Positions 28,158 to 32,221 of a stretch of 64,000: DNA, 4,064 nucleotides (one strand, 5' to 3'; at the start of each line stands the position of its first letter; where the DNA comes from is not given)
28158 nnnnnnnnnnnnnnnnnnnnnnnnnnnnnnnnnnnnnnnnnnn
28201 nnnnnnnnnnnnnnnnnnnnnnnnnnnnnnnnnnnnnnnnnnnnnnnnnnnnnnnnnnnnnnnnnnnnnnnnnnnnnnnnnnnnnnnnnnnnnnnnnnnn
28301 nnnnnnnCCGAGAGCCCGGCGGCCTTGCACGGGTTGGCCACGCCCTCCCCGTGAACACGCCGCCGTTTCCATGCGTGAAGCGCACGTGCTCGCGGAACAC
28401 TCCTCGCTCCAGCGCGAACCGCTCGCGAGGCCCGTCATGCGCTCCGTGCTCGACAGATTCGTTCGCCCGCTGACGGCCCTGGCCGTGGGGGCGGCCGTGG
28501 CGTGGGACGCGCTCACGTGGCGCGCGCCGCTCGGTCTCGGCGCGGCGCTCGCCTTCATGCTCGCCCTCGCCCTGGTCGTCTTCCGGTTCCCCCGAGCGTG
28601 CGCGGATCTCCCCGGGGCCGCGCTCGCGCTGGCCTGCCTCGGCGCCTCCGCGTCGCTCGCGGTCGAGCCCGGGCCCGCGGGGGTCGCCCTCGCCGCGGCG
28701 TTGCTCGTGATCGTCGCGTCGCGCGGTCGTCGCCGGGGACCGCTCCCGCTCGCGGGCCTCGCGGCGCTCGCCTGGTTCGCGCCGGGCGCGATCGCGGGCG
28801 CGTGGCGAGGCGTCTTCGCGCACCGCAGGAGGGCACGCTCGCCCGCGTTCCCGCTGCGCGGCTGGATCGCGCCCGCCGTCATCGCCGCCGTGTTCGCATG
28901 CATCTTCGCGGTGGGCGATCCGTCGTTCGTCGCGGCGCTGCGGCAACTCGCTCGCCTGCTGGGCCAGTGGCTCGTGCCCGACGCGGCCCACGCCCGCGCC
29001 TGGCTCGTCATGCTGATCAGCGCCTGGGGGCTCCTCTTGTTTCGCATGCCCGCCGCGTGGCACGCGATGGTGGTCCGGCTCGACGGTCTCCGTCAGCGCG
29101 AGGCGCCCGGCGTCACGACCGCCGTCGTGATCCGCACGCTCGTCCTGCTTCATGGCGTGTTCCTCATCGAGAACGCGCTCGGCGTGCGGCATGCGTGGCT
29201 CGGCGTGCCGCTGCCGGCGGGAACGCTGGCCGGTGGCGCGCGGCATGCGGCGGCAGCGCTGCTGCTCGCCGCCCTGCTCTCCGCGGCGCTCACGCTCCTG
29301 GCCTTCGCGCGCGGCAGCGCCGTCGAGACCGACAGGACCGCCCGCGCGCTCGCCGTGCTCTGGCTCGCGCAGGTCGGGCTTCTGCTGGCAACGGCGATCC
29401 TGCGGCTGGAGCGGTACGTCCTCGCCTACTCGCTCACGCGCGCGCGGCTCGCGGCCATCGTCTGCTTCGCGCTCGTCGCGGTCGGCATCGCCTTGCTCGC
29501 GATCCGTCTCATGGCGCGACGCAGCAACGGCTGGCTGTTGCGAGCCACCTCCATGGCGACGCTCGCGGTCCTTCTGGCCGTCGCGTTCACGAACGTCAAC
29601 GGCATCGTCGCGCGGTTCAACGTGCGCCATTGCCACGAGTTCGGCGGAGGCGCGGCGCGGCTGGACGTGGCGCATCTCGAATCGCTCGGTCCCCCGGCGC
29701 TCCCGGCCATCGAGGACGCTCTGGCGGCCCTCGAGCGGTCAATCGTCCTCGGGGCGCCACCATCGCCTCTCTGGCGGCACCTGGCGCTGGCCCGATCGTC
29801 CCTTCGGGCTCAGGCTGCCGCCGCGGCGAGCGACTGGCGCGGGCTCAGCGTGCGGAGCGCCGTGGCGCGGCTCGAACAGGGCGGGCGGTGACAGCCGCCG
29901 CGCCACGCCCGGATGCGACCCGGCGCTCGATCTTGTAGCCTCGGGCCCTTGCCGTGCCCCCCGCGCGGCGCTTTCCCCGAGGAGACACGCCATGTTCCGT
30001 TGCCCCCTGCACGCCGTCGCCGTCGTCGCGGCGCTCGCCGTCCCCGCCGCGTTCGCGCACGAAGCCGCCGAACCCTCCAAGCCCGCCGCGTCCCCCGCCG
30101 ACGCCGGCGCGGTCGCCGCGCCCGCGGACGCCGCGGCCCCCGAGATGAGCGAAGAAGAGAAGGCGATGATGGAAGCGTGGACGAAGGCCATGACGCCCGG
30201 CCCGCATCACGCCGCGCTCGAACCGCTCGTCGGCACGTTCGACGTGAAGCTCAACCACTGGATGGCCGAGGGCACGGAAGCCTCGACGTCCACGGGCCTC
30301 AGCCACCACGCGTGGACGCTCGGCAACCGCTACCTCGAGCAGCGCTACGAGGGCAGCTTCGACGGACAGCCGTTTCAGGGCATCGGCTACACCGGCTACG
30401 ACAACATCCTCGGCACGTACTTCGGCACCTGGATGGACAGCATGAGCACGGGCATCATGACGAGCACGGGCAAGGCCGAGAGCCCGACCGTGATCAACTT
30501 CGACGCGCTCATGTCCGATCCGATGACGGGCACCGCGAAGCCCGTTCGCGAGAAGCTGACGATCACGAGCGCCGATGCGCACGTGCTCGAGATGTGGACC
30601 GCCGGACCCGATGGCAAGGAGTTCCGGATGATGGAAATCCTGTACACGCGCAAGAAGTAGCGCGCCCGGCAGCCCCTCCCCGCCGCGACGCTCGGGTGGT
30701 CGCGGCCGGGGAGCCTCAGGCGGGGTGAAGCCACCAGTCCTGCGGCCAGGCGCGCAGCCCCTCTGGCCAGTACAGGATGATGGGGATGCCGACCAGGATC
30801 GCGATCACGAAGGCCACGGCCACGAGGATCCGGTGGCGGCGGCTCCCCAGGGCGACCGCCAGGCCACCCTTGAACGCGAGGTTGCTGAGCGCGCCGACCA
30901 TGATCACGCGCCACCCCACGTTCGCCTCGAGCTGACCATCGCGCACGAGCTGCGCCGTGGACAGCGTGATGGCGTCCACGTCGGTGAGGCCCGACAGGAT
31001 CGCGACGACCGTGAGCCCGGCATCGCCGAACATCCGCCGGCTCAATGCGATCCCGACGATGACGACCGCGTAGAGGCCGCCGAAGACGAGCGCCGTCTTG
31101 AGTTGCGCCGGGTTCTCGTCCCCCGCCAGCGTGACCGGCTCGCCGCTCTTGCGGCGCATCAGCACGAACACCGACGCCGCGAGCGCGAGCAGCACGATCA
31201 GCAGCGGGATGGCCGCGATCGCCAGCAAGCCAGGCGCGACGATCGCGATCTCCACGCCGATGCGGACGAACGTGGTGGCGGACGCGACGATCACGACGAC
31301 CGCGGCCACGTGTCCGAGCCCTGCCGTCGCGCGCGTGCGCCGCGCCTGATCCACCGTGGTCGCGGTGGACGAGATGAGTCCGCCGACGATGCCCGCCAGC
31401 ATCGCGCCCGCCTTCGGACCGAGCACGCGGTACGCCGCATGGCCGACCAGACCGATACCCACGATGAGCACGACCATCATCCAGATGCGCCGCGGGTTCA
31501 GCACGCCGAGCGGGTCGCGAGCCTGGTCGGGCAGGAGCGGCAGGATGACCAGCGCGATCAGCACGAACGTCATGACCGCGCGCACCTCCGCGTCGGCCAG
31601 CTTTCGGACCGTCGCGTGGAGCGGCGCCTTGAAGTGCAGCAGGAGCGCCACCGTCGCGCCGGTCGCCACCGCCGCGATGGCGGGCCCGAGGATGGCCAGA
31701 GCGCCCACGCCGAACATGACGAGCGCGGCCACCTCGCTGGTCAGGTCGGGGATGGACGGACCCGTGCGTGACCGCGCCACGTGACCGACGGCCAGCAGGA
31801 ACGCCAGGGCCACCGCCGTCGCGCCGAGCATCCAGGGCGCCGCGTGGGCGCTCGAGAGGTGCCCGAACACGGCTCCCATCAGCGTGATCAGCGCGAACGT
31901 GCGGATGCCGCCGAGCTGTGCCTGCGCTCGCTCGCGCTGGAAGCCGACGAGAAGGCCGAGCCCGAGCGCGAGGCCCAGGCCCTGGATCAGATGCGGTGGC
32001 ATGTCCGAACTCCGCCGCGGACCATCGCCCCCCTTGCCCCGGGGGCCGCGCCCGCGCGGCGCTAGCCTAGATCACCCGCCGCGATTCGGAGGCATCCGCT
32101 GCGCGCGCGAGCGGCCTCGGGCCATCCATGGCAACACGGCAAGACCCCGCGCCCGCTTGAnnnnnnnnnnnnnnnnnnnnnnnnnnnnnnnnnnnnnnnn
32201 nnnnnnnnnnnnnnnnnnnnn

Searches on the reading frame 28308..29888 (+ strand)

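Call 40: search_protein_families(library=pfam, proteins=[window:28308-29888:+], max_evalue=0.00001)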
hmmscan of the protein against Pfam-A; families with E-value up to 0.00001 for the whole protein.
window:28308-29888:+ (527 aa): 1 family
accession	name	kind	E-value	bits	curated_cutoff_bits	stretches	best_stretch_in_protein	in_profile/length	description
PF13687.11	DUF4153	-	1.8e-38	133.2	27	1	108-470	4-372/373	Domain of unknown function (DUF4153)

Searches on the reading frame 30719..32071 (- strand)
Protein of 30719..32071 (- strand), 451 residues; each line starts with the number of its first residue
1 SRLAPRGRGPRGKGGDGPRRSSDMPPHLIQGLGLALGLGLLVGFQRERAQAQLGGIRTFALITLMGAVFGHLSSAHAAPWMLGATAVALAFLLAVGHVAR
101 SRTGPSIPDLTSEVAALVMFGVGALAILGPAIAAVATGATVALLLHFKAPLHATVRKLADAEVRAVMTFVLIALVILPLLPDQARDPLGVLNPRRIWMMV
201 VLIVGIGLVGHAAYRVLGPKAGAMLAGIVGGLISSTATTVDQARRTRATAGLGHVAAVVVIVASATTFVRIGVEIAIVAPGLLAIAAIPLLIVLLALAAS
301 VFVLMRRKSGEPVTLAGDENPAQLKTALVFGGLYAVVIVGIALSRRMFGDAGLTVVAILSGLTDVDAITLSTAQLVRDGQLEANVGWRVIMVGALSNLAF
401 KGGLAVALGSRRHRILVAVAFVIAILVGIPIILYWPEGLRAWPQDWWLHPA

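Call 40: search_protein_families(library=pfam, proteins=[window:30719-32071:-], max_evalue=0.00001)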
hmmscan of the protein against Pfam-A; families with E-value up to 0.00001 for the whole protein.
window:30719-32071:- (451 aa): 2 families
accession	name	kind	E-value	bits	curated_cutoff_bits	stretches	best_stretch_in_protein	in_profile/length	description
PF13194.11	DUF4010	-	1.8e-54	185.1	30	1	201-409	1-210/210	Domain of unknown function (DUF4010)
PF02308.21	MgtC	-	4.2e-16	59.8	31.4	1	32-153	1-120/121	MgtC family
